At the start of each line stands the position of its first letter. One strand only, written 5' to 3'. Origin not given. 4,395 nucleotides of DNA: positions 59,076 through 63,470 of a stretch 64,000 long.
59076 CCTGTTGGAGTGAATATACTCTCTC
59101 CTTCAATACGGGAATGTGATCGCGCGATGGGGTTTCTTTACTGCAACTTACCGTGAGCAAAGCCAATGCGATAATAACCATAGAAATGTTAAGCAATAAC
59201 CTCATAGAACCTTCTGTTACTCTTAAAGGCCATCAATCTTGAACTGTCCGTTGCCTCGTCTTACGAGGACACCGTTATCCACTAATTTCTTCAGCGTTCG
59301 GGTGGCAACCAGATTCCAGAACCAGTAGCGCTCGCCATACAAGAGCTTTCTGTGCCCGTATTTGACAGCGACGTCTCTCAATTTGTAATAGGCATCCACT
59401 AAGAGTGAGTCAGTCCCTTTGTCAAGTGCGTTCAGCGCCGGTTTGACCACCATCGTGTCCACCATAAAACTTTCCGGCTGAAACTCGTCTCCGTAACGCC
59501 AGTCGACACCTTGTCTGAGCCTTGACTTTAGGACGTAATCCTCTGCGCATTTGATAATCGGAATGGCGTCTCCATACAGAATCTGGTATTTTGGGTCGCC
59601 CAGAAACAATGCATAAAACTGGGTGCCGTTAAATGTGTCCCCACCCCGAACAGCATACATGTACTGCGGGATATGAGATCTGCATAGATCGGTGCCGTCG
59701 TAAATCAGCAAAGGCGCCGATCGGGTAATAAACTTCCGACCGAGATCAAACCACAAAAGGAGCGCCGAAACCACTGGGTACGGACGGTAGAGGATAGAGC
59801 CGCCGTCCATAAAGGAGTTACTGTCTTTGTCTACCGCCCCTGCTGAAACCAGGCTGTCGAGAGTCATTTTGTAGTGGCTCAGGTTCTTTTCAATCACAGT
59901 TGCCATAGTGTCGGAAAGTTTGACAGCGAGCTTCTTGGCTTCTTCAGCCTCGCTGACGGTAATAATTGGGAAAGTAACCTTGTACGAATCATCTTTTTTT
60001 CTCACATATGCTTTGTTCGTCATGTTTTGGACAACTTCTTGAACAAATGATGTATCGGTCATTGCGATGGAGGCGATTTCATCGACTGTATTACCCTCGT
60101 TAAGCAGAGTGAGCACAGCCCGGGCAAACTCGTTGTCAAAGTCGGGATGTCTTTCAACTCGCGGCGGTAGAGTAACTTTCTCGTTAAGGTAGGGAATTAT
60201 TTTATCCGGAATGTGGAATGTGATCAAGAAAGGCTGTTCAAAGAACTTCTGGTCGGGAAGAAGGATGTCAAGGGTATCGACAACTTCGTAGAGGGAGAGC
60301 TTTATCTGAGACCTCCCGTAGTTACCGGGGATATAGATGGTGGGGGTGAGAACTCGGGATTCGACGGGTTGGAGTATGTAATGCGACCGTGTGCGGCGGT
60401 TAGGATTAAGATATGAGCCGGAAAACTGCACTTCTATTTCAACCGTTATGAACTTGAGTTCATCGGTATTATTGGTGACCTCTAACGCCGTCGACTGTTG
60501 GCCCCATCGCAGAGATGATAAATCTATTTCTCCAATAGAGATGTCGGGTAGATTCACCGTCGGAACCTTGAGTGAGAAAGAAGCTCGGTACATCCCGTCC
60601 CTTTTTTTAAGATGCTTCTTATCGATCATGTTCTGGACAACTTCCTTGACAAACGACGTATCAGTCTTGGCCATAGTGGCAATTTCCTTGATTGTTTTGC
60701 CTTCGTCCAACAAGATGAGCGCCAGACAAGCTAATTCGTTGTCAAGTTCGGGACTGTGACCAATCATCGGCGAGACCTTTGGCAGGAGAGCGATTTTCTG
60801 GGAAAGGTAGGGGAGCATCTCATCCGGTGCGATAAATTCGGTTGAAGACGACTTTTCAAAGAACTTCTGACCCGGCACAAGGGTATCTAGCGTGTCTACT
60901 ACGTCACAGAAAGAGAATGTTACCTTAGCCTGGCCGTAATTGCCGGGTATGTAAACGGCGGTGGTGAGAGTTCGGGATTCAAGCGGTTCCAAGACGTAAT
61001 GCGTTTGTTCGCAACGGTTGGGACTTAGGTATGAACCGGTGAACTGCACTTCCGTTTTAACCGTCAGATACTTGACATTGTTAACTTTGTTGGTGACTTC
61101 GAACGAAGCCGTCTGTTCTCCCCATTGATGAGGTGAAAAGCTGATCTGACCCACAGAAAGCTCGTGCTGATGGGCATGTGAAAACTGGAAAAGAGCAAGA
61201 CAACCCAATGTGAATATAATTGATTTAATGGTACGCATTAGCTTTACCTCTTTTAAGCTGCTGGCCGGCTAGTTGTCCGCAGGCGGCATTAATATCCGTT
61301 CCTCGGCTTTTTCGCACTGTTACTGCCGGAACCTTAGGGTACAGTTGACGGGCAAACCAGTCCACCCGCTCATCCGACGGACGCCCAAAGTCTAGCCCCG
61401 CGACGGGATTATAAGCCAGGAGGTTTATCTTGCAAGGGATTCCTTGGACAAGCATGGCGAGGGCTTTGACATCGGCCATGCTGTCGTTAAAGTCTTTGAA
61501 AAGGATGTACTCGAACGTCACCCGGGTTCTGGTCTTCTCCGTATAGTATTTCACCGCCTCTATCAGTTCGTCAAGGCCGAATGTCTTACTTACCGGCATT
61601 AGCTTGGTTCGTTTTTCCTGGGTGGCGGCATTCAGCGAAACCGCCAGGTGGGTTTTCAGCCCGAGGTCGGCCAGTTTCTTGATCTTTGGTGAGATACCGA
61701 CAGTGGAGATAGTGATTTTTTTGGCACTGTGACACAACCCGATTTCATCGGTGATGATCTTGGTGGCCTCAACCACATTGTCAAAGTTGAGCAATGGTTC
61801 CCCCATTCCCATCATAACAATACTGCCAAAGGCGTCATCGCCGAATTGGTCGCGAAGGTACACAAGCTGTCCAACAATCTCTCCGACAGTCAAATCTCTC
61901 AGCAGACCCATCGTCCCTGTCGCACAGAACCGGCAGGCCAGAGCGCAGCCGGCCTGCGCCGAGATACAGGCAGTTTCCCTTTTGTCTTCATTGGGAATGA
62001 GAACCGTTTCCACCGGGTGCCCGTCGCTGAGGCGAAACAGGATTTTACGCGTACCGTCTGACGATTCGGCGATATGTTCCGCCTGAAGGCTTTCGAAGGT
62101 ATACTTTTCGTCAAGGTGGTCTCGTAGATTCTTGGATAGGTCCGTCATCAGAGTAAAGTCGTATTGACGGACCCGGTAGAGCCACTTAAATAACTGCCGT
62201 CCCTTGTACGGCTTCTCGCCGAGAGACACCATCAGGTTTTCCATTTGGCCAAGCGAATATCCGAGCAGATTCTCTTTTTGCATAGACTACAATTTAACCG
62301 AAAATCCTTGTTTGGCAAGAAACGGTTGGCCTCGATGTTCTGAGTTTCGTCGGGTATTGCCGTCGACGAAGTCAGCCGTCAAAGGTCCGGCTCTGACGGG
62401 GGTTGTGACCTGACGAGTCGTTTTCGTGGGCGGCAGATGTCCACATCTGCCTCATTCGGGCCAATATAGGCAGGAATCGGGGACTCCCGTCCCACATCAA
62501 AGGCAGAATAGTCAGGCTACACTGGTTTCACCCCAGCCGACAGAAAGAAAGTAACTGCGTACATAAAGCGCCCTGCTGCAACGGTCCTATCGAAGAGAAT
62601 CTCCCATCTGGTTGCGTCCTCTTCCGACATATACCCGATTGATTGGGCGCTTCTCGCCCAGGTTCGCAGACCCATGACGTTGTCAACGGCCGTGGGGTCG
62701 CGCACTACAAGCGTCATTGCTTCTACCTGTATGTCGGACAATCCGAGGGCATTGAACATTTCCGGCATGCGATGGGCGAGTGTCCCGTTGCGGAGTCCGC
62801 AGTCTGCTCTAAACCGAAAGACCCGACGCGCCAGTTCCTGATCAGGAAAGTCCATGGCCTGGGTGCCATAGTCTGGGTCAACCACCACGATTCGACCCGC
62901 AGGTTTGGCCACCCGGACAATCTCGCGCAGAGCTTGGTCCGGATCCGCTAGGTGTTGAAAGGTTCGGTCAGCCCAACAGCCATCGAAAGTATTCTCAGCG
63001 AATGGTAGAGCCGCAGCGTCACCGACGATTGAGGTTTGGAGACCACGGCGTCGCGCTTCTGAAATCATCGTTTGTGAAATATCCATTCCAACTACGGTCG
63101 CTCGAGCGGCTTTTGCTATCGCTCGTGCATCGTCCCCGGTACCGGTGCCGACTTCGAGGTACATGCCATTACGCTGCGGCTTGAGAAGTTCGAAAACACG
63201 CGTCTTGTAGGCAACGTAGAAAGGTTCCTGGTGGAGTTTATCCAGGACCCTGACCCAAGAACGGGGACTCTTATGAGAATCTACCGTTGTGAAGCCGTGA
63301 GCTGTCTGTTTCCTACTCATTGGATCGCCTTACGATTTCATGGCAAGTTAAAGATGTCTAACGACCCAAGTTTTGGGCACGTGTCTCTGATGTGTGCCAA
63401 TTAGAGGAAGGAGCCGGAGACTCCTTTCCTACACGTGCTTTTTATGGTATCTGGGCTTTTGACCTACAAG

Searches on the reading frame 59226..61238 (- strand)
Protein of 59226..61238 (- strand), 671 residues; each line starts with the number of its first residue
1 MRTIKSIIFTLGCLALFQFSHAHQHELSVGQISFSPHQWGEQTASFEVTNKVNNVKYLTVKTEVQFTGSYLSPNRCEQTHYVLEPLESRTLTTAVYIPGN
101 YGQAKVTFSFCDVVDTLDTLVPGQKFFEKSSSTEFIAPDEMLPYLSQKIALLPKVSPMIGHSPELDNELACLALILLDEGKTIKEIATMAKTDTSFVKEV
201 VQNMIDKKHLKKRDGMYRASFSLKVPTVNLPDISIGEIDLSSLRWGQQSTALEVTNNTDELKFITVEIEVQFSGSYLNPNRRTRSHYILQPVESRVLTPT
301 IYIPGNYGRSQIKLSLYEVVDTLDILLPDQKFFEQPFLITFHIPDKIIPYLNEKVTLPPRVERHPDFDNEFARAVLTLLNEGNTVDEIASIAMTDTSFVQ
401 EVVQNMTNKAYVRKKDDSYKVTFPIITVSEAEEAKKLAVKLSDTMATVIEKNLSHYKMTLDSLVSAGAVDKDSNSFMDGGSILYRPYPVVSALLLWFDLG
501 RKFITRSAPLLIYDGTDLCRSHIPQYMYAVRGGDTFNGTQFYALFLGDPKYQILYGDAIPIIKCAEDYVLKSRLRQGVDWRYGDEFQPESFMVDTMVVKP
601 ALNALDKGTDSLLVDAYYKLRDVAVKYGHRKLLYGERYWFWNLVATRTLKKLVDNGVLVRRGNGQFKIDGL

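Call 14: search_protein_families(library=pfam, proteins=[window:59226-61238:-])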
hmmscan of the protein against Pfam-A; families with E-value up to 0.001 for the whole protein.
window:59226-61238:- (671 aa): 2 families
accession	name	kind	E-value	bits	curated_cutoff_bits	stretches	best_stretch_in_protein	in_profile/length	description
PF01978.25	TrmB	-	2.2e-09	37.5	25.6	0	375-422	14-62/68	Sugar-specific transcriptional regulator TrmB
PF12802.13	MarR_2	-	9.7e-06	26.1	27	0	378-417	14-55/61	MarR family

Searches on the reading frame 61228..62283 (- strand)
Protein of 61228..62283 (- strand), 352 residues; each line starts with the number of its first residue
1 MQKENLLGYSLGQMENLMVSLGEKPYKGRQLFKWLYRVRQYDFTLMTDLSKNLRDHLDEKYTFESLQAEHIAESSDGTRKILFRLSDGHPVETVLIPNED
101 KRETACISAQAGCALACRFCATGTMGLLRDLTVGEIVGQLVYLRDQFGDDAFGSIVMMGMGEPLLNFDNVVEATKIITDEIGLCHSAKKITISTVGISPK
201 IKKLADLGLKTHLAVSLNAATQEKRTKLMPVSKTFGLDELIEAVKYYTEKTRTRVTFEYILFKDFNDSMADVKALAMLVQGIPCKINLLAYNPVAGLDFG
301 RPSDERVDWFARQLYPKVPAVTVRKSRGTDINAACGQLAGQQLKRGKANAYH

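Call 14: search_protein_families(library=pfam, proteins=[window:61228-62283:-])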
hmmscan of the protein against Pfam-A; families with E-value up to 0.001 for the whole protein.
window:61228-62283:- (352 aa): 2 families
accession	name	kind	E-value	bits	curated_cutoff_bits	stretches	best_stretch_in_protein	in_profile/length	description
PF21016.3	RlmN_N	-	1.2e-17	63.8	24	1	5-60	2-57/60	Ribosomal RNA large subunit methyltransferase N-terminal domain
PF04055.27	Radical_SAM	-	6.9e-17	62.5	29.5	1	109-269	3-158/166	Radical SAM superfamily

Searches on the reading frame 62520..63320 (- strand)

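Call 74: search_protein_families(library=pfam, proteins=[window:62520-63320:-], max_evalue=0.001)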
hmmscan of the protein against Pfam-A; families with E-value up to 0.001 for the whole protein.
window:62520-63320:- (267 aa): 7 families
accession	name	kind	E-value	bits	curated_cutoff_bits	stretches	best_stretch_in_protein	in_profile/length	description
PF08241.18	Methyltransf_11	-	9.9e-24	84.3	21.2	1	55-146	1-95/95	Methyltransferase domain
PF13649.12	Methyltransf_25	-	7.3e-20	71.9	27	1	55-142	2-97/97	Methyltransferase domain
PF13847.12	Methyltransf_31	-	2e-17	63.7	27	1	51-154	4-114/145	Methyltransferase domain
PF08242.18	Methyltransf_12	-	2.4e-13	51.1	30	1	55-144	1-98/98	Methyltransferase domain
PF01209.24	Ubie_methyltran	-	1.1e-12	48.3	20.1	1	38-148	35-153/233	ubiE/COQ5 methyltransferase family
PF13489.12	Methyltransf_23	-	7.1e-11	42.6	27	1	45-160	16-131/164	Methyltransferase domain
PF07021.18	MetW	-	1.1e-05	25.6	21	1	53-153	16-114/193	Methionine biosynthesis protein MetW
